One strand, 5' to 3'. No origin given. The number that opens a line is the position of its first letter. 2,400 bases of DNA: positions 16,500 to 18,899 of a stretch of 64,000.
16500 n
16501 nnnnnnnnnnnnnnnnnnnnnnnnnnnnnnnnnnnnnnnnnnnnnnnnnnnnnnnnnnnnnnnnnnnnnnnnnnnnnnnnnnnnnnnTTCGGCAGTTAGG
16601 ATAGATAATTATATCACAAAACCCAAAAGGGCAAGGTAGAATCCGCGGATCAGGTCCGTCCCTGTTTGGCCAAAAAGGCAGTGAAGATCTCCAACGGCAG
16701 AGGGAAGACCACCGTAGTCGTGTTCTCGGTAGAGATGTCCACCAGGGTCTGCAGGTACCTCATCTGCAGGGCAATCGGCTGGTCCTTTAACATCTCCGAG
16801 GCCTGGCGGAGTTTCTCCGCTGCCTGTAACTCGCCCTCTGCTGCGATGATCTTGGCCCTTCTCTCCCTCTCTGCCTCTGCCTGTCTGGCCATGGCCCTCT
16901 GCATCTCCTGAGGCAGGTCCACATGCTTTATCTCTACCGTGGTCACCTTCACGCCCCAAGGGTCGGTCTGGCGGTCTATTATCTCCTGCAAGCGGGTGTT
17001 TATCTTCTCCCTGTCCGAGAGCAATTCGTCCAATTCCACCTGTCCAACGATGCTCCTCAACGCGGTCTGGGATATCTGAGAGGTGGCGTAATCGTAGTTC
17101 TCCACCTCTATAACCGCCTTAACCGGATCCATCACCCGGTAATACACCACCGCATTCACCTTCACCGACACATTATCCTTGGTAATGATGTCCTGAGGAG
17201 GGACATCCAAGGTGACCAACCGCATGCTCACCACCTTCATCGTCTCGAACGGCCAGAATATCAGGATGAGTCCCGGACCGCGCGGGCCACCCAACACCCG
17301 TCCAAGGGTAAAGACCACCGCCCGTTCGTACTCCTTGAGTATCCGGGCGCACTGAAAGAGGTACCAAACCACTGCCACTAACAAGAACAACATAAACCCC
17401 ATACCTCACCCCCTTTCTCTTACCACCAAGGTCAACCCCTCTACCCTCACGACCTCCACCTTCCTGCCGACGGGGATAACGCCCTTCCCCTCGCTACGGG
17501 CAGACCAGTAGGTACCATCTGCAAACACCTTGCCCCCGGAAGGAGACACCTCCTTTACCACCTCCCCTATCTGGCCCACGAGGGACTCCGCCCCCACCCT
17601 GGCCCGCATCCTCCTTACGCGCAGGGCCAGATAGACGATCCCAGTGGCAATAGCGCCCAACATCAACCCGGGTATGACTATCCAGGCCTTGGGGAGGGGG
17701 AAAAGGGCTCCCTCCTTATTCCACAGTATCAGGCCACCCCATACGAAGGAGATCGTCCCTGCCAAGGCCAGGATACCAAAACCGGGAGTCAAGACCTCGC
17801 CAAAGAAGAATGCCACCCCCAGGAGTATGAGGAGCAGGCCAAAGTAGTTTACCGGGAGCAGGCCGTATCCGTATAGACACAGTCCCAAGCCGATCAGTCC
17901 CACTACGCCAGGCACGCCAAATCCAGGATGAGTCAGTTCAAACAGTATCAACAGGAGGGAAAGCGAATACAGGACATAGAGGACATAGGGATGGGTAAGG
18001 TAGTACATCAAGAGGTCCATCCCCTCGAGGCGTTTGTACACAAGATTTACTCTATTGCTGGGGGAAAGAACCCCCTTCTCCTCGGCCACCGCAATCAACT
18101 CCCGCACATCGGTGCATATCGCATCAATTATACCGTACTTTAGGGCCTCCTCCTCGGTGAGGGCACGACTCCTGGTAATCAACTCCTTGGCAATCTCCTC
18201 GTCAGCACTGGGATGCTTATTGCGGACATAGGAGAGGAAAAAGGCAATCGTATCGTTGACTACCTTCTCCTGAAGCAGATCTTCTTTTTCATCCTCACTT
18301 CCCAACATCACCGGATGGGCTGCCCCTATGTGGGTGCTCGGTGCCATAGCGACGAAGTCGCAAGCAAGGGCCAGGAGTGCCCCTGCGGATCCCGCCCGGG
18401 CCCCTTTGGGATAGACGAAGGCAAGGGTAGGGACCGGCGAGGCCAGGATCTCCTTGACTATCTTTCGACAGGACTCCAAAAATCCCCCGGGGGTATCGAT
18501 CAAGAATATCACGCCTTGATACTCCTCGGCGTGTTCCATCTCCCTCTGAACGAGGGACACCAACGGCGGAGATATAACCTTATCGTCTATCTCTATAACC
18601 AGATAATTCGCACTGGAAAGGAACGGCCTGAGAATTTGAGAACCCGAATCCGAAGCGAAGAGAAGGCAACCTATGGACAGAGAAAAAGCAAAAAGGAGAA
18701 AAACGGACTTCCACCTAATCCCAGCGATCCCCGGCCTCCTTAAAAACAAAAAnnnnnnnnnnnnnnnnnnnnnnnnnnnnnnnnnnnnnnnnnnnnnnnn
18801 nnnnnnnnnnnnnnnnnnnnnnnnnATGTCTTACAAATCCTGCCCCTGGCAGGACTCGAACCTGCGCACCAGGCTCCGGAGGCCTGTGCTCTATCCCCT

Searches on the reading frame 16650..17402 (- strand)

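Call 13: search_protein_families(library=pfam, proteins=[window:16650-17402:-], max_evalue=0.001)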
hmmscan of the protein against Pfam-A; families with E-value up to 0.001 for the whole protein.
window:16650-17402:- (250 aa): 2 families
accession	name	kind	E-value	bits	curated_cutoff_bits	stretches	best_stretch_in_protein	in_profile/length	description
PF01145.31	Band_7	-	2.7e-40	138.7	23.6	1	21-191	2-175/176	SPFH domain / Band 7 family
PF13421.11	Band_7_1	-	1.2e-05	25.5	24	1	85-176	106-208/211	SPFH domain-Band 7 family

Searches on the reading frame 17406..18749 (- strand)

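Call 13: search_protein_families(library=pfam, proteins=[window:17406-18749:-], max_evalue=0.001)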
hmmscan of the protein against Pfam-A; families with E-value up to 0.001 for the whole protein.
window:17406-18749:- (447 aa): 5 families
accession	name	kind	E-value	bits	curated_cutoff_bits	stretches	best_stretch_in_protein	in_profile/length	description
PF24961.1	NfeD_membrane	-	3.3e-21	76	26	1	256-373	2-118/119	NfeD integral membrane domain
PF01957.25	NfeD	-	5.9e-17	62.1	29.1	1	387-444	1-56/57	NfeD-like C-terminal, partner-binding domain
PF25145.1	NfeD1b_N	-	1.1e-15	58.1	40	1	51-147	4-98/189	NfeD1b, N-terminal domain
PF00574.28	CLP_protease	-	1.1e-07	32.4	20.2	1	71-213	40-180/182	Clp protease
PF00378.25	ECH_1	-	0.00013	21.8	27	0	93-144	76-124/251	Enoyl-CoA hydratase/isomerase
